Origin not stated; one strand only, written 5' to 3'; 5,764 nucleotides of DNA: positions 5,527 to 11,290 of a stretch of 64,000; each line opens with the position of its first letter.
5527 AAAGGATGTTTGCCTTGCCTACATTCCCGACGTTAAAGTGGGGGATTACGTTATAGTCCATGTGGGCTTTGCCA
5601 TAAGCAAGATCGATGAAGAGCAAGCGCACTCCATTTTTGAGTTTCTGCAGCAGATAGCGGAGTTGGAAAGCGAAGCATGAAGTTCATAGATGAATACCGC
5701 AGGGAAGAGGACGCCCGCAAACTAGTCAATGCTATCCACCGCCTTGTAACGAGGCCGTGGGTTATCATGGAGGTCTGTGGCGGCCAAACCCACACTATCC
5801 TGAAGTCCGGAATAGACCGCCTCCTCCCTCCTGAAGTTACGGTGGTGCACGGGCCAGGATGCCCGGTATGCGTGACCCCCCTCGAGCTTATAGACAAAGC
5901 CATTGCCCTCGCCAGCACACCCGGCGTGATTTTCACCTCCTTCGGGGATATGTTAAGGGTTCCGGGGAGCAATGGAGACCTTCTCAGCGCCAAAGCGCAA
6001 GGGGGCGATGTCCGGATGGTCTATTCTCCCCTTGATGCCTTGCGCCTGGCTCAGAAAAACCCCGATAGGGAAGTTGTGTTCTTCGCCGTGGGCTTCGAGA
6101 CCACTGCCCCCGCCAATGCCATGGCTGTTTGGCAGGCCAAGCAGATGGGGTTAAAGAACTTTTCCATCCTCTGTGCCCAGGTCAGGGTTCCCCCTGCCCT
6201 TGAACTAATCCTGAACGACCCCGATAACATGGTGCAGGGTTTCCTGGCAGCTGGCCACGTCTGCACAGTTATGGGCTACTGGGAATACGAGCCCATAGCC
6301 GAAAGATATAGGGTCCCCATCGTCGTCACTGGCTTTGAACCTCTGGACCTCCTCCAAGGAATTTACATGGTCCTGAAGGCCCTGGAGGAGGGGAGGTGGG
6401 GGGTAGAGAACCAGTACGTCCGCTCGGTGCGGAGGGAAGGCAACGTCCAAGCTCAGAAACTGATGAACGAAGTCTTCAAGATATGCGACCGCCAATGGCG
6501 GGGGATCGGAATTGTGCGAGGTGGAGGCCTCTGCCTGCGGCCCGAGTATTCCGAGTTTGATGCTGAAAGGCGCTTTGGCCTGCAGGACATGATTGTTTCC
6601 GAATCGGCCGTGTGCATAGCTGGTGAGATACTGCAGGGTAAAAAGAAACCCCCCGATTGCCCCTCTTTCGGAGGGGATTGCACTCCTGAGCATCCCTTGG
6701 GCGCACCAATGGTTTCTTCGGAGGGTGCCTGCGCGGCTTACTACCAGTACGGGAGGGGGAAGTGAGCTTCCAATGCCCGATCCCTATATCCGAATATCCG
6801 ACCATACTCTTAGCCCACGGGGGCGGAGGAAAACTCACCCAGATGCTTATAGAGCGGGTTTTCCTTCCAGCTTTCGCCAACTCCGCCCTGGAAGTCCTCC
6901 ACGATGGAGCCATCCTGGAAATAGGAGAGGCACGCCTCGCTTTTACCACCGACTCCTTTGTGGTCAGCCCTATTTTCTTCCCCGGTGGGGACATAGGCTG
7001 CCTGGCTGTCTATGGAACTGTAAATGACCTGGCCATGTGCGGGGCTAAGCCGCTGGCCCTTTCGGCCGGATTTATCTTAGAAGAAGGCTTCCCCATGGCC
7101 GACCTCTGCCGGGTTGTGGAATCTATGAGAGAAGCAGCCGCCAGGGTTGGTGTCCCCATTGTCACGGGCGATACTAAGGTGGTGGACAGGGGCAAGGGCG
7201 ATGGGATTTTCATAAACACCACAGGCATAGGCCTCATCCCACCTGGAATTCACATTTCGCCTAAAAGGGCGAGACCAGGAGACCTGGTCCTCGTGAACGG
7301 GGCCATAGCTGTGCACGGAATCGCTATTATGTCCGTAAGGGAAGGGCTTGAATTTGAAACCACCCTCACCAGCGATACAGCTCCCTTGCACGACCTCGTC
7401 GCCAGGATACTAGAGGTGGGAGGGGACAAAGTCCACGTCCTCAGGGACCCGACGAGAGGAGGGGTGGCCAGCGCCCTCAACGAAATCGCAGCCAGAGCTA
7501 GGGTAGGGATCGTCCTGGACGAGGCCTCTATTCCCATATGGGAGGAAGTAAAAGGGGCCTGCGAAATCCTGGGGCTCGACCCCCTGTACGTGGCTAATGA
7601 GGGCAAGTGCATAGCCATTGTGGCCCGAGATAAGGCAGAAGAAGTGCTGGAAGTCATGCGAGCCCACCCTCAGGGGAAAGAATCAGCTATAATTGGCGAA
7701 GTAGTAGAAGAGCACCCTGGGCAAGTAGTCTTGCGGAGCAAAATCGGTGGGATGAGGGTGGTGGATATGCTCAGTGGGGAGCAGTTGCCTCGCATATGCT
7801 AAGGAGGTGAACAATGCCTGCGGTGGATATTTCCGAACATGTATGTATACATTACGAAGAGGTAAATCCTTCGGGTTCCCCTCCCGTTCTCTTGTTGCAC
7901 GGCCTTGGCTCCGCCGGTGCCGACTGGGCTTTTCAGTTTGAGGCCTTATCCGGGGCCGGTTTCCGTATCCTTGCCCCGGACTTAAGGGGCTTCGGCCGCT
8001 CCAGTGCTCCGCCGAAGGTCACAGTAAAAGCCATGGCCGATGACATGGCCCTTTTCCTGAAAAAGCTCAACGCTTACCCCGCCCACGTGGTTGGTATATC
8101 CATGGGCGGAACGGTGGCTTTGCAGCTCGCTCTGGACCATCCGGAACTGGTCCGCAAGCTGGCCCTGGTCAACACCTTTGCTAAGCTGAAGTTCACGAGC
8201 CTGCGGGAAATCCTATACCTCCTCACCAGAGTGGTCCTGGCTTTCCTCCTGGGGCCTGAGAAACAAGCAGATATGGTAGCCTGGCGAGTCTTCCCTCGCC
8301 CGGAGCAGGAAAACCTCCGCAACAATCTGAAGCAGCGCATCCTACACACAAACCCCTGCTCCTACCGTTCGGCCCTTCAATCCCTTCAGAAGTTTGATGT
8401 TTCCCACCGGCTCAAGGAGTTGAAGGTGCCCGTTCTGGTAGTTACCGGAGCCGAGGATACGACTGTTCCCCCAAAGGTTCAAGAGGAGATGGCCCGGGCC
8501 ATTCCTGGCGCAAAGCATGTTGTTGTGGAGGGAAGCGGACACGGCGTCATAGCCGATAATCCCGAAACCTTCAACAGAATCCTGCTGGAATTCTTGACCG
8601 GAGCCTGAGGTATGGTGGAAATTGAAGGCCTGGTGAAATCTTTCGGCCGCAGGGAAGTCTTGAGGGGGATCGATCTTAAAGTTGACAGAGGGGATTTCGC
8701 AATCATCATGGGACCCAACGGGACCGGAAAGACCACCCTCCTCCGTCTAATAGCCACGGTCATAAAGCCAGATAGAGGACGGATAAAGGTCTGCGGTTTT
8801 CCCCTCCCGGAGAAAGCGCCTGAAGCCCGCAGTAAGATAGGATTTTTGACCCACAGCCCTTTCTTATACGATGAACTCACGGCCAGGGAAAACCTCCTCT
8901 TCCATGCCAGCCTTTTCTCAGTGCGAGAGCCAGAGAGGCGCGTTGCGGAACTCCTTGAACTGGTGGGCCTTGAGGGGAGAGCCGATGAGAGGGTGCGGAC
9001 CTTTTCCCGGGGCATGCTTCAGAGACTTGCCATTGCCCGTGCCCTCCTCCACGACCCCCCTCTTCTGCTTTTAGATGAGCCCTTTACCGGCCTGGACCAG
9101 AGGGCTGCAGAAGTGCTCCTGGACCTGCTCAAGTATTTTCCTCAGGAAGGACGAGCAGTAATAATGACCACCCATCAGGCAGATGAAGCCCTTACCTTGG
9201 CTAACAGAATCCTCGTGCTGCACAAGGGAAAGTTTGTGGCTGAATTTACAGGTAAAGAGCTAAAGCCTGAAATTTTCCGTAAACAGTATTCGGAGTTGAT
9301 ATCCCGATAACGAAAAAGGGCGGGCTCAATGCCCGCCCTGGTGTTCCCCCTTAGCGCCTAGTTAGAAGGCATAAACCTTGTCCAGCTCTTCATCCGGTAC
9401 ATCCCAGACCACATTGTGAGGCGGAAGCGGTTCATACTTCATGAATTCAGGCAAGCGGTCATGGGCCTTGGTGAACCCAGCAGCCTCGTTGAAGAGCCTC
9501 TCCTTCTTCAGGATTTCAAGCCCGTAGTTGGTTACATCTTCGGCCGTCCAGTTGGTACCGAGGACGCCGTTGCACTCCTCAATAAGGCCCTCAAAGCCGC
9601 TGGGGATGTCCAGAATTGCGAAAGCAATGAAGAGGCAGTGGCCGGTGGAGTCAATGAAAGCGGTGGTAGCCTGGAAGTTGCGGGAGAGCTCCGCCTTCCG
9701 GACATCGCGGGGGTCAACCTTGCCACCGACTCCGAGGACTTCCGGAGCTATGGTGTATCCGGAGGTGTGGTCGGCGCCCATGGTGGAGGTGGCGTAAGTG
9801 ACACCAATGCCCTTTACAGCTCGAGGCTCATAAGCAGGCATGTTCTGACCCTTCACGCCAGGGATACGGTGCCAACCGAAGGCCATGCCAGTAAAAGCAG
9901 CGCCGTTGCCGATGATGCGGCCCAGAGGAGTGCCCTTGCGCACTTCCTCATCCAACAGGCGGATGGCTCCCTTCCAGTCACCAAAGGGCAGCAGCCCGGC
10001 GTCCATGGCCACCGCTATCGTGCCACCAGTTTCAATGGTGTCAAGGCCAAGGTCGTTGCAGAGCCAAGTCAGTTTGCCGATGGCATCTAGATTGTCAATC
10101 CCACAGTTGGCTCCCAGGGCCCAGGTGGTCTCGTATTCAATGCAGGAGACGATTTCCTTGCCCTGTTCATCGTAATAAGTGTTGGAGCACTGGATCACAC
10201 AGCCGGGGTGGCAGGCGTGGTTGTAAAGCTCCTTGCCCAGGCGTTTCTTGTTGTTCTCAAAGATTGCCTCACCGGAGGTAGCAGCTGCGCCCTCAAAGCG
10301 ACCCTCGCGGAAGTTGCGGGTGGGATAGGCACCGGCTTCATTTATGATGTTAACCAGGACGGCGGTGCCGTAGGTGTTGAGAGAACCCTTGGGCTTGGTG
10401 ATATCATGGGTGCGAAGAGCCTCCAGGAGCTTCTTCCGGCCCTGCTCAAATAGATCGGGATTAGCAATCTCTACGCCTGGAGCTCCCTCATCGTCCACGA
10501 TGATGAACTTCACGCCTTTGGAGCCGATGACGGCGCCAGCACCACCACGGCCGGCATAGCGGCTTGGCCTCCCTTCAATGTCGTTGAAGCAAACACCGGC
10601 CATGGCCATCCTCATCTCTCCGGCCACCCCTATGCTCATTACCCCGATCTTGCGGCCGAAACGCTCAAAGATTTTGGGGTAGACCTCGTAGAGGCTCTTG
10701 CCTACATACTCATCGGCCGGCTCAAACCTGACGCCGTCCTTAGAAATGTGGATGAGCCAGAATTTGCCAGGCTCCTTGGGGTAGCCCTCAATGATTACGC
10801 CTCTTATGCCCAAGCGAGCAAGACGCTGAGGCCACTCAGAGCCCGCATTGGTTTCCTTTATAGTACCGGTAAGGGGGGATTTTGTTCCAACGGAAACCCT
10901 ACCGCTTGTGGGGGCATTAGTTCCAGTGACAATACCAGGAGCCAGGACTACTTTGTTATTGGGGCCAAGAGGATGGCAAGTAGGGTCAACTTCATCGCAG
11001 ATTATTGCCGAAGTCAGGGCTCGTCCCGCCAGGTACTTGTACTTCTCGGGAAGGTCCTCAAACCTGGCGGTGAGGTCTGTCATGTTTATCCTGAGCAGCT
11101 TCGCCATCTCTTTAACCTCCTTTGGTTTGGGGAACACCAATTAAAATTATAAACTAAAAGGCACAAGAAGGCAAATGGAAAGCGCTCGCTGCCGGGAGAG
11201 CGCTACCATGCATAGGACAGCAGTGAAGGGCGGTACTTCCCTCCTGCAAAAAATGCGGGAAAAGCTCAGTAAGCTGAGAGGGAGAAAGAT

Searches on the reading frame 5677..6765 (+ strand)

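Call 67: search_protein_families(library=pfam, proteins=[window:5677-6765:+], max_evalue=0.000001)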
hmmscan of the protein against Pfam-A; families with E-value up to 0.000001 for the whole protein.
window:5677-6765:+ (362 aa): 1 family
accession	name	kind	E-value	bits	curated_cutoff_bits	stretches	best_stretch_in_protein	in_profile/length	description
PF01924.21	HypD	-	1.4e-153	511.6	25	1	13-359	3-351/351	Hydrogenase formation hypA family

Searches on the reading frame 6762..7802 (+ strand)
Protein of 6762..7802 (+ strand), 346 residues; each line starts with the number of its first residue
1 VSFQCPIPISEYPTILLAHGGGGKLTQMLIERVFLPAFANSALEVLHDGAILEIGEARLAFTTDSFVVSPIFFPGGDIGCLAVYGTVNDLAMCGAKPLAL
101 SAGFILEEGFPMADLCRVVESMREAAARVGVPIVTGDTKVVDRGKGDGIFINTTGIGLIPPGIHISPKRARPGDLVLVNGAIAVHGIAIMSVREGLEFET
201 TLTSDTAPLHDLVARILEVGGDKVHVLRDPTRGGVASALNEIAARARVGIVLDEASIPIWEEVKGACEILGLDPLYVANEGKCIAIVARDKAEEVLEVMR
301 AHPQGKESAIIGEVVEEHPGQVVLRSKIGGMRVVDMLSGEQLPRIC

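Call 67: search_protein_families(library=pfam, proteins=[window:6762-7802:+], max_evalue=0.000001)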
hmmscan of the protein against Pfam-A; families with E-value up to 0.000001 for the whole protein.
window:6762-7802:+ (346 aa): 2 families
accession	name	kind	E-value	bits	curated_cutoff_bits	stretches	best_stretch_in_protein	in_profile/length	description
PF02769.27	AIRS_C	-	1.8e-28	100.1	23.1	1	171-323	1-154/156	AIR synthase related protein, C-terminal domain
PF00586.29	AIRS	-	5.1e-25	88.5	24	1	47-159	2-112/112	AIR synthase related protein, N-terminal domain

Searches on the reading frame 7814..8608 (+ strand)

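Call 67: search_protein_families(library=pfam, proteins=[window:7814-8608:+], max_evalue=0.000001)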
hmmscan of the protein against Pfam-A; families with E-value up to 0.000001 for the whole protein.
window:7814-8608:+ (264 aa): 5 families
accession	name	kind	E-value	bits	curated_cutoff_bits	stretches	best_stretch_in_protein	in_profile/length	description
PF00561.26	Abhydrolase_1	-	1.5e-38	133.3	25.8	1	23-250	1-245/245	alpha/beta hydrolase fold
PF12697.13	Abhydrolase_6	-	2.3e-28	100.7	26.3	1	25-255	1-216/217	Alpha/beta hydrolase family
PF12146.15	Hydrolase_4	-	5.4e-24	85.2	27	1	25-248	7-237/239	Serine aminopeptidase, S33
PF08386.16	Abhydrolase_4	-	9.5e-11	42.2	21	1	182-262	15-92/103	TAP-like protein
PF03096.20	Ndr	-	7.7e-09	35.1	23.3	1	69-263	80-278/283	Ndr family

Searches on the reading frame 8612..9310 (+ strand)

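Call 67: search_protein_families(library=pfam, proteins=[window:8612-9310:+], max_evalue=0.000001)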
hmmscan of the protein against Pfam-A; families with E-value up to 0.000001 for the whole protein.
window:8612-9310:+ (232 aa): 2 families
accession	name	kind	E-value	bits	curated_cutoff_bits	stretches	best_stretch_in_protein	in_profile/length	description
PF00005.33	ABC_tran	-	6.2e-33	114.7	25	1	17-158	1-136/137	ABC transporter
PF13304.12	AAA_21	-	4.1e-16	60.4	27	1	109-189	220-299/304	AAA domain, putative AbiEii toxin, Type IV TA system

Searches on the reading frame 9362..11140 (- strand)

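Call 23: search_protein_families(library=pfam, proteins=[window:9362-11140:-], max_evalue=0.00001)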
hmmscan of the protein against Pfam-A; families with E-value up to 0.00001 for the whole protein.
window:9362-11140:- (592 aa): 2 families
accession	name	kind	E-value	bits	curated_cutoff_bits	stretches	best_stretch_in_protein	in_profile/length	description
PF01314.23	AFOR_C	-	2.2e-75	254.6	27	1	236-590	4-364/385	Aldehyde ferredoxin oxidoreductase, domains 2 & 3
PF02730.20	AFOR_N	-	5.4e-60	203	29.8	1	14-217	2-198/199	Aldehyde ferredoxin oxidoreductase, N-terminal domain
